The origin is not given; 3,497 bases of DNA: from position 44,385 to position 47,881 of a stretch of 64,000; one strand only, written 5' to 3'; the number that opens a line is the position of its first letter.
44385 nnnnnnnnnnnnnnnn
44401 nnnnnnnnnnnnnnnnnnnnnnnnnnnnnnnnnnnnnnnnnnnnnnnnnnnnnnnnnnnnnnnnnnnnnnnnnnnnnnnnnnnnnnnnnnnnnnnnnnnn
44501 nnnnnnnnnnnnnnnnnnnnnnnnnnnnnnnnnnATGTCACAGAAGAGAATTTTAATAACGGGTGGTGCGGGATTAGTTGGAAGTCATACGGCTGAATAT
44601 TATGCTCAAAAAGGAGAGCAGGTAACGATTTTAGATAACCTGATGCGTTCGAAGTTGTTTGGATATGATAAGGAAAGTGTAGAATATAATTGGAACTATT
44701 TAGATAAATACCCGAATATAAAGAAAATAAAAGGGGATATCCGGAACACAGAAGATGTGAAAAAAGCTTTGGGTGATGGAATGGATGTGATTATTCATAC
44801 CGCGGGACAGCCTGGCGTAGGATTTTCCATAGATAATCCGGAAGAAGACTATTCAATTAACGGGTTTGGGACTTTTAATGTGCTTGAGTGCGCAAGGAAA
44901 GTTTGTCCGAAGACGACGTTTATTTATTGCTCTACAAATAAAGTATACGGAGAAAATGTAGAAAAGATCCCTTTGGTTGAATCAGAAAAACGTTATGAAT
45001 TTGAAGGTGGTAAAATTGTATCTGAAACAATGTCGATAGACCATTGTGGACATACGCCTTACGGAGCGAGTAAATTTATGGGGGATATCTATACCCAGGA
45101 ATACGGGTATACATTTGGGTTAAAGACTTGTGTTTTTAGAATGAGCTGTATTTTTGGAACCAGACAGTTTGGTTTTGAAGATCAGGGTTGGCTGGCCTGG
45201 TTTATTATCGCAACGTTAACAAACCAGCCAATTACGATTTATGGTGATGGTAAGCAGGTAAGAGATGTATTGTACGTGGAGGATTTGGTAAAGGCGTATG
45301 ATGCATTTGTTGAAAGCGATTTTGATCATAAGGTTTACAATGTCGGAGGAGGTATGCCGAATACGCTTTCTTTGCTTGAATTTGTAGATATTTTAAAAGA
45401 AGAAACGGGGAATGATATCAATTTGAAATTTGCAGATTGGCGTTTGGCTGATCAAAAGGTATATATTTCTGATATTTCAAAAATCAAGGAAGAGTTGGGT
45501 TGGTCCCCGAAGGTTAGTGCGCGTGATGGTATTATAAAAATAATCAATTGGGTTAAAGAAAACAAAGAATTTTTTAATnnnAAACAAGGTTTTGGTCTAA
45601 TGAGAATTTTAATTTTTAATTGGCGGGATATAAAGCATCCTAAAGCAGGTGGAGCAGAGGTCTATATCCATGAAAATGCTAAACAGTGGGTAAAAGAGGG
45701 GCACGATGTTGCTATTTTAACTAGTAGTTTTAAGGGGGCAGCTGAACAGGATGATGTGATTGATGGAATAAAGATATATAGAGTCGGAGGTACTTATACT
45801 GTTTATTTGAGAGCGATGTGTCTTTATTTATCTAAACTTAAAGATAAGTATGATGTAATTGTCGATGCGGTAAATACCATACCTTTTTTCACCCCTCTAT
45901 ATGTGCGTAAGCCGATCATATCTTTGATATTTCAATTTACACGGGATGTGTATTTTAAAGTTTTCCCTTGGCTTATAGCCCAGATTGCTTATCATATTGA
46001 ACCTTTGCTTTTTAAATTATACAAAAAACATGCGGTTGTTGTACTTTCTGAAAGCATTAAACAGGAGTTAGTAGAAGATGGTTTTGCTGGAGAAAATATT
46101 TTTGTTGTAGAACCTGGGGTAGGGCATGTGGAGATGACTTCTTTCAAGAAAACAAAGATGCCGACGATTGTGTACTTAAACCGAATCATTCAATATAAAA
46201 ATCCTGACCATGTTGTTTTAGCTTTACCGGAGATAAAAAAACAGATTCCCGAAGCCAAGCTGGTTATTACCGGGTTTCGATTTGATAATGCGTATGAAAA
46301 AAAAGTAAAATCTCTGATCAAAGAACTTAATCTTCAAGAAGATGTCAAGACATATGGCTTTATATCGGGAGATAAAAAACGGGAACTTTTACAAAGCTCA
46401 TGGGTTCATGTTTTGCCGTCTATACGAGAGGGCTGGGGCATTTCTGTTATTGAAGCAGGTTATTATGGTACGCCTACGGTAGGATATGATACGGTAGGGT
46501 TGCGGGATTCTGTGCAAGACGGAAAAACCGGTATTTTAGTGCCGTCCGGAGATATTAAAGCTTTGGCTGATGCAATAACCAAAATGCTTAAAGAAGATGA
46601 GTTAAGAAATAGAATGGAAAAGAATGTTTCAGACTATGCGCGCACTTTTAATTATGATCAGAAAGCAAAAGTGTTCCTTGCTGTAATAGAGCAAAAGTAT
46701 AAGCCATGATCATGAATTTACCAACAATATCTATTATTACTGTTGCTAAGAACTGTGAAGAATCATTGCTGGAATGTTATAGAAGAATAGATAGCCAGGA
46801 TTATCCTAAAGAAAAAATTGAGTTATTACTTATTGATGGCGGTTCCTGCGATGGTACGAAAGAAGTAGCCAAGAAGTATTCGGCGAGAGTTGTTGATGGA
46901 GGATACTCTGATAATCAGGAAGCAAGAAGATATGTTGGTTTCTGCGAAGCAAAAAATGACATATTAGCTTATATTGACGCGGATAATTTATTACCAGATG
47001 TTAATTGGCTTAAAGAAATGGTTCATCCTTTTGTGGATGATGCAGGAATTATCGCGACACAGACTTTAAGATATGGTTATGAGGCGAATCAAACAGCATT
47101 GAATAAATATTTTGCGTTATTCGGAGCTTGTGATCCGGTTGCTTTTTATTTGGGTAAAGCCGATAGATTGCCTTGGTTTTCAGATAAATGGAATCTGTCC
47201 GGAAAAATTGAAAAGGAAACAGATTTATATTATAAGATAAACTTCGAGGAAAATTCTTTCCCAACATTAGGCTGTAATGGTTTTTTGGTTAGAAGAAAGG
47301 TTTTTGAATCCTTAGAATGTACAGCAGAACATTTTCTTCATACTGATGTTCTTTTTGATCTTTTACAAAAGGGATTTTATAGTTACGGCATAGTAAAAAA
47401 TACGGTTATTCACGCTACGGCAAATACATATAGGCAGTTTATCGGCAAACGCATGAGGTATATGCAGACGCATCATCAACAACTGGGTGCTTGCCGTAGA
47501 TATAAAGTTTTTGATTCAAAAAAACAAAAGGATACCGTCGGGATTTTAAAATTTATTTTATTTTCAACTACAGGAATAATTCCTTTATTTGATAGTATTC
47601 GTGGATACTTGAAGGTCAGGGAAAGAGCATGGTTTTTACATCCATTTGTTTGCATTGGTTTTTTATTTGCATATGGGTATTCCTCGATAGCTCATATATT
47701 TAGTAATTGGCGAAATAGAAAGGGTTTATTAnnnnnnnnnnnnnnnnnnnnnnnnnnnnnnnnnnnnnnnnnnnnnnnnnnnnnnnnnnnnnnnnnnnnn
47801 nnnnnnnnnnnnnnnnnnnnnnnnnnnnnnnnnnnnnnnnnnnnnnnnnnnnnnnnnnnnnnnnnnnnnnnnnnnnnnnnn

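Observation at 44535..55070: Two parallel 3,6-dideoxyhexose pathways (CDP- and GDP-based) sit in one locus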

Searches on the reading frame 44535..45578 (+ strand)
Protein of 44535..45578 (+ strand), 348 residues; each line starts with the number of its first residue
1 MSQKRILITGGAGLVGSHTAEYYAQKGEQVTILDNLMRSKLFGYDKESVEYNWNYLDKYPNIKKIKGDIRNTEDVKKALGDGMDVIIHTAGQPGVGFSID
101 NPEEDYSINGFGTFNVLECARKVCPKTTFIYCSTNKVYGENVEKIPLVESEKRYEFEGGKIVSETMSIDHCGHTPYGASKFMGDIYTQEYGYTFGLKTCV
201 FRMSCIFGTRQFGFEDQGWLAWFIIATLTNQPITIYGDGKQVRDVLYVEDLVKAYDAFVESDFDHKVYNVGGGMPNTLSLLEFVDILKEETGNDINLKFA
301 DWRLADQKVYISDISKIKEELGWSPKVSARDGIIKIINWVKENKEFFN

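Call 5: search_protein_families(library=ncbifam, proteins=[window:44535-45578:+], max_evalue=0.00001)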
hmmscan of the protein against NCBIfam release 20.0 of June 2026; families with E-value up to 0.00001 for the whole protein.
window:44535-45578:+ (348 aa): 21 families
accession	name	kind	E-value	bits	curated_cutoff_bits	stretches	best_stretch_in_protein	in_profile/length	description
TIGR01181.1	dTDP_gluc_dehyt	equivalog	1.1e-48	166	365.1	1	5-346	1-317/321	dTDP-glucose 4,6-dehydratase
TIGR01179.1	galE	equivalog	1.9e-41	142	262.3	1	5-345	1-330/332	UDP-glucose 4-epimerase GalE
NF007956.0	PRK10675.1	subfamily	9.4e-29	100.6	394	2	5-151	2-140/338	UDP-glucose 4-epimerase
NF007490.0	PRK10084.1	subfamily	2.4e-28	99.2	649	1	5-347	2-341/361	dTDP-glucose 4,6-dehydratase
TIGR04180.1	EDH_00030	hypoth_equivalog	2.9e-25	89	475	1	6-327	1-296/297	NAD-dependent 4,6-dehydratase LegB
NF007582.0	PRK10217.1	equivalog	3.7e-25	88.8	698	1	4-346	2-337/355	dTDP-glucose 4,6-dehydratase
NF011728.1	PRK15181.1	equivalog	3.8e-24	85.3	760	1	2-342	14-339/348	Vi polysaccharide biosynthesis UDP-N-acetylglucosaminuronic acid C-4 epimerase TviC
TIGR02622.1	CDP_4_6_dhtase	equivalog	1.3e-19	70.5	278.45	1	3-342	4-332/352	CDP-glucose 4,6-dehydratase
TIGR02197.1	heptose_epim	equivalog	4.5e-17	62.2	274.6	1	6-342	1-315/316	ADP-glyceromanno-heptose 6-epimerase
NF041015.1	UDPsulfquin_syn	equivalog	8.3e-15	54.6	575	1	4-344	1-367/384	UDP-sulfoquinovose synthase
NF047922.1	GDPFucSynFcl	equivalog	2.9e-11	43.4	500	1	230-344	194-305/308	GDP-L-fucose synthase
TIGR03466.1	HpnA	hypoth_equivalog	2.9e-11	42.8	367.65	1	5-141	2-120/327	hopanoid-associated sugar epimerase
NF043036.1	ErythonDh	equivalog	2.8e-10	39.9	325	1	5-144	2-135/321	D-erythronate dehydrogenase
TIGR01746.1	Thioester-redct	subfamily_domain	4.2e-10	39.4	213.35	1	60-306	61-296/371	thioester reductase domain-containing protein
TIGR01214.1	rmlD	equivalog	9.6e-10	38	224.05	1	5-268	1-205/285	dTDP-4-dehydrorhamnose reductase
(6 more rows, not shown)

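Call 6: search_protein_families(library=pfam, proteins=[window:44535-45578:+], max_evalue=0.00001)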
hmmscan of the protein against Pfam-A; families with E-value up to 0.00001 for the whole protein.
window:44535-45578:+ (348 aa): 6 families
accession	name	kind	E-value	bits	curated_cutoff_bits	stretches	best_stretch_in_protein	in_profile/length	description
PF01370.27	Epimerase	-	2.7e-48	164.9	20.9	1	6-271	1-240/240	NAD dependent epimerase/dehydratase family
PF16363.11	GDP_Man_Dehyd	-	2.5e-46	159.1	27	1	7-333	1-329/332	GDP-mannose 4,6 dehydratase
PF01073.25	3Beta_HSD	-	3.1e-17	62.9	22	1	7-254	1-224/280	3-beta hydroxysteroid dehydrogenase/isomerase family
PF07993.18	NAD_binding_4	-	3.4e-13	49.8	20.1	1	8-249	1-252/258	Male sterility protein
PF04321.23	RmlD_sub_bind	-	1.2e-09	38.2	27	1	5-213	2-158/287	RmlD substrate binding domain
PF02719.21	Polysacc_synt_2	-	1.2e-09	38.2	20.2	1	6-137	1-131/293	Polysaccharide biosynthesis protein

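Call 17: search_solved_structures(query=window:44535-45578:+, show_alignments=1, max_evalue=1e-15)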
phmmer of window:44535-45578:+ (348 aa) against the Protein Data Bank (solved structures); distinct sequences matched with E-value up to 1e-15: 63 (the best 60 are shown).
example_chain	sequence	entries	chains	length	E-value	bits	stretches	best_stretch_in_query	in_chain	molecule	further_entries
9rl0_E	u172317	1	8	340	1.1e-75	258.3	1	5-342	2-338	CDP-tyvelose 2-epimerase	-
1orr_A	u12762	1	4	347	1e-66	228.8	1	5-341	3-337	CDP-tyvelose-2-epimerase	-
4zrm_A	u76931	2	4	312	3.3e-39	138.3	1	3-341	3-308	UDP-glucose 4-epimerase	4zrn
6pmh_A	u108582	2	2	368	3.8e-36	128.2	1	4-346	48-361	UDP-glucose 4-epimerase related protein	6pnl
8du1_A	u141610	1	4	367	6.5e-32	114.3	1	3-347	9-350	dTDP-glucose 4,6-dehydratase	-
2hun_A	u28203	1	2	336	1e-30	110.3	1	3-344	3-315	336aa long hypothetical dTDP-glucose 4,6-dehydratase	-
6bi4_A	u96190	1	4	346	3.2e-30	108.7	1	5-347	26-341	dTDP-glucose 4,6-dehydratase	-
4m55_A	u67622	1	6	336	4.5e-28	101.7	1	3-346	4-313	UDP-glucuronic acid decarboxylase 1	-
4lk3_A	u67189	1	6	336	5.3e-28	101.4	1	3-346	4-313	UDP-glucuronic acid decarboxylase 1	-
4gll_A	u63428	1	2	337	6.8e-28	101.1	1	3-346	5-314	UDP-glucuronic acid decarboxylase 1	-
2b69_A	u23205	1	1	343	7.3e-28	101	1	3-346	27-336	UDP-glucuronate decarboxylase 1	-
6bwl_A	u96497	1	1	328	9e-28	100.7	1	5-343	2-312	Pal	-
1kvs_A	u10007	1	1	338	8e-27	97.6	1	5-150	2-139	UDP-GALACTOSE 4-EPIMERASE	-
1lrj_A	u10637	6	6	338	2.9e-26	95.8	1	5-150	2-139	UDP-glucose 4-epimerase | UDP-GALACTOSE 4-EPIMERASE | UDP-GALACTOSE-4-EPIMERASE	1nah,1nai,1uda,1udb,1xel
8vr2_A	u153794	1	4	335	3.4e-26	95.5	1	3-343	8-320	NAD-dependent epimerase/dehydratase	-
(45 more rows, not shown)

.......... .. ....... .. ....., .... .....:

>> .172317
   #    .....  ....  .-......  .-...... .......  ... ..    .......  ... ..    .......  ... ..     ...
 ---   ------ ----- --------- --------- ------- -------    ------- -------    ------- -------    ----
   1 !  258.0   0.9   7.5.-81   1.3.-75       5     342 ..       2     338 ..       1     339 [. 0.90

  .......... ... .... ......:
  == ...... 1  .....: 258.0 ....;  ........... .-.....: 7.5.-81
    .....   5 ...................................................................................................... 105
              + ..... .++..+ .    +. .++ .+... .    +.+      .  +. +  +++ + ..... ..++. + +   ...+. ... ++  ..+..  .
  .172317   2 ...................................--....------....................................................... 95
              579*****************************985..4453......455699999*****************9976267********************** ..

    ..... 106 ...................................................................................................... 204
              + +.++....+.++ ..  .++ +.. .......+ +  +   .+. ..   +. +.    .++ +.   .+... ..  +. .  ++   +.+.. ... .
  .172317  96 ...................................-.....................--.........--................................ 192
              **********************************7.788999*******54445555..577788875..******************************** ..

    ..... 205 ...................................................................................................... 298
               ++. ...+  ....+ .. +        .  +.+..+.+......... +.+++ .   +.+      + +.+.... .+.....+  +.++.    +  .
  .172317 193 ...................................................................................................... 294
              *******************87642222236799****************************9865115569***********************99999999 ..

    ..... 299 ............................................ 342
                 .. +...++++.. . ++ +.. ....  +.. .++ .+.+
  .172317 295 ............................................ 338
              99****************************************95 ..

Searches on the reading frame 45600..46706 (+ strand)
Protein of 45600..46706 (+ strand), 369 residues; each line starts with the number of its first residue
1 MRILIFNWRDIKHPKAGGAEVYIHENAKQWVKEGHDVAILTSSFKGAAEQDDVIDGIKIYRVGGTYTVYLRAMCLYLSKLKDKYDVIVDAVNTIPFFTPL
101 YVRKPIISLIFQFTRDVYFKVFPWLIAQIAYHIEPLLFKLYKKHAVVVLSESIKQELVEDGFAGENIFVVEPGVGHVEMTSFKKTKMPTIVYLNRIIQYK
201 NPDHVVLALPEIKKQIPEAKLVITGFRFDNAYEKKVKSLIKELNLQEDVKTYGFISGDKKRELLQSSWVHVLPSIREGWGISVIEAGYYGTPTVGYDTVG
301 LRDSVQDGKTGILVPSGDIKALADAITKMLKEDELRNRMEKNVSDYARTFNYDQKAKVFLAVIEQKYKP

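Call 5: search_protein_families(library=ncbifam, proteins=[window:45600-46706:+], max_evalue=0.00001)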
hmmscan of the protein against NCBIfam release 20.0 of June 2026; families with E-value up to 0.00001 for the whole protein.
window:45600-46706:+ (369 aa): 30 families (the best 25 are shown)
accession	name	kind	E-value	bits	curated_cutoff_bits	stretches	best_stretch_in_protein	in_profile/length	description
NF041010.1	glycosy_Agl16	equivalog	6.2e-26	91.1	575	1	14-361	12-346/352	glycosylation protein Agl16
TIGR03449.1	mycothiol_MshA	equivalog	1.2e-24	87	462.5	1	188-363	221-400/406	D-inositol-3-phosphate glycosyltransferase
NF038295.1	EPS_HpsP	equivalog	2.6e-24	85.9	550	1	184-361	204-382/388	hormogonium polysaccharide biosynthesis glycosyltransferase HpsP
NF041876.1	EPS_EpsE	equivalog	8.2e-24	84.6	400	1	183-356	210-386/389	exopolysaccharide biosynthesis GT4 family glycosyltransferase EpsE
NF047880.1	glyco_SdgA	exception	5e-22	78.1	800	1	135-356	261-480/488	serine-aspartate repeat adhesin O-glycosyltransferase SdgA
TIGR03999.1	thiol_BshA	equivalog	4.1e-20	72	273.7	1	186-362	198-369/375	N-acetyl-alpha-D-glucosaminyl L-malate synthase BshA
NF046085.1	XrtY_assoc_Gly1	equivalog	1.2e-16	60.6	400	1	180-352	202-370/387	XrtY-associated glycosyltransferase XYAG1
TIGR04047.1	MSMEG_0565_glyc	hypoth_equivalog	1.6e-16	60.3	259.85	1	180-362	186-370/373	MSMEG_0565 family glycosyltransferase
TIGR03088.1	stp2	hypoth_equivalog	5.3e-15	55.3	409.05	1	173-362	180-369/374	TIGR03088 family PEP-CTERM/XrtA system glycosyltransferase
NF047881.1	glyco_SdgB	exception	1.9e-14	53.2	800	1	140-352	272-482/496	serine-aspartate repeat adhesin O-glycosyltransferase SdgB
NF007396.0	PRK09922.1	equivalog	7.1e-14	51.4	385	1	117-338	110-332/361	lipopolysaccharide 1,6-galactosyltransferase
NF050056.1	ProtGlycPglH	equivalog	2e-13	50.2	600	1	144-364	139-351/354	GalNAc-alpha-(1->4)-GalNAc-alpha-(1->3)-diNAcBac-PP-undecaprenol alpha-1,4-N-acetyl-D-galactosaminyltransferase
TIGR04063.1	stp3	hypoth_equivalog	9.1e-13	47.8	442.05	1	142-355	157-384/397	TIGR04063 family PEP-CTERM/XrtA system glycosyltransferase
NF038011.1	PelF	equivalog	1.8e-12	47.1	100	1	143-339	258-464/489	GT4 family glycosyltransferase PelF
NF038229.1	Glyco4_Geo_Pelo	equivalog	3.2e-12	46.1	400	1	144-361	111-331/338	GPMC system family 4 glycosyltransferase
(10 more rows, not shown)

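Call 6: search_protein_families(library=pfam, proteins=[window:45600-46706:+], max_evalue=0.00001)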
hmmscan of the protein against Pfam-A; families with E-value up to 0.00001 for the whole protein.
window:45600-46706:+ (369 aa): 5 families
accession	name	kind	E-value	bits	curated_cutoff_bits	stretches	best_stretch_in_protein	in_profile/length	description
PF00534.26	Glycos_transf_1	-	1.2e-43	149.1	26.4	1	183-342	11-168/172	Glycosyl transferases group 1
PF13692.12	Glyco_trans_1_4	-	2.8e-29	102.6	27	1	188-331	2-141/142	Glycosyl transferases group 1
PF13439.12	Glyco_transf_4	-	4.3e-13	50.1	28.5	1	17-174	2-166/170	Glycosyltransferase Family 4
PF20706.3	GT4-conflict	-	5.7e-09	35.9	26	1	149-352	157-364/385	Family 4 Glycosyltransferase in conflict systems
PF13579.12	Glyco_trans_4_4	-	3.7e-07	31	29.7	1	17-173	1-158/158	Glycosyl transferase 4-like domain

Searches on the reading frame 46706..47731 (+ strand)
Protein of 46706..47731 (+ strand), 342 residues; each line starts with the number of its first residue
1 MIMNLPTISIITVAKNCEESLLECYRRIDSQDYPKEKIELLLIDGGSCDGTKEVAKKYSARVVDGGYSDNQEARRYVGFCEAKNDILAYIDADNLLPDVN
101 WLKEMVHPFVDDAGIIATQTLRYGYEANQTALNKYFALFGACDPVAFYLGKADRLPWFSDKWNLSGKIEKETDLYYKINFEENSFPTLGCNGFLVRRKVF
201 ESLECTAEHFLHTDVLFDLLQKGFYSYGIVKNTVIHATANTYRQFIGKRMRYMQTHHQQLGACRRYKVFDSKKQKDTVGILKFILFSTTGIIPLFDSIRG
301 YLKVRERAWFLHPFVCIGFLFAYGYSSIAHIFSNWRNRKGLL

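Call 5: search_protein_families(library=ncbifam, proteins=[window:46706-47731:+], max_evalue=0.00001)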
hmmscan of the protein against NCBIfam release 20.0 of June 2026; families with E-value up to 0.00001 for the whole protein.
window:46706-47731:+ (342 aa): 5 families
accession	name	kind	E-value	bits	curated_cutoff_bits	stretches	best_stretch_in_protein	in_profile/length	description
TIGR03965.1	mycofact_glyco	equivalog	9.4e-12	44.5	280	1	5-135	73-204/467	mycofactocin biosynthesis glycosyltransferase MftF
TIGR04283.1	glyco_like_mftF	equivalog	2.5e-08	33.8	182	1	8-106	1-94/221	TIGR04283 family arsenosugar biosynthesis glycosyltransferase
TIGR03111.1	glyc2_xrt_Gpos1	hypoth_equivalog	5.4e-08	32.1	363.95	1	2-117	45-164/439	TIGR03111 family XrtG-associated glycosyltransferase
NF010496.0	PRK13915.1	equivalog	6.3e-07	28.8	262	1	7-115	32-148/307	glucosyl-3-phosphoglycerate synthase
NF007482.0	PRK10073.1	equivalog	1.1e-06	27.9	423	1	4-96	4-98/334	glycosyltransferase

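Call 6: search_protein_families(library=pfam, proteins=[window:46706-47731:+], max_evalue=0.00001)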
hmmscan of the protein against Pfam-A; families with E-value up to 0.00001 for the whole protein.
window:46706-47731:+ (342 aa): 1 family
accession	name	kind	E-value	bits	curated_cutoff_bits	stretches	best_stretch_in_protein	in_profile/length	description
PF00535.33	Glycos_transf_2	-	1.1e-18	68.1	23.3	1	9-147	1-132/168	Glycosyl transferase family 2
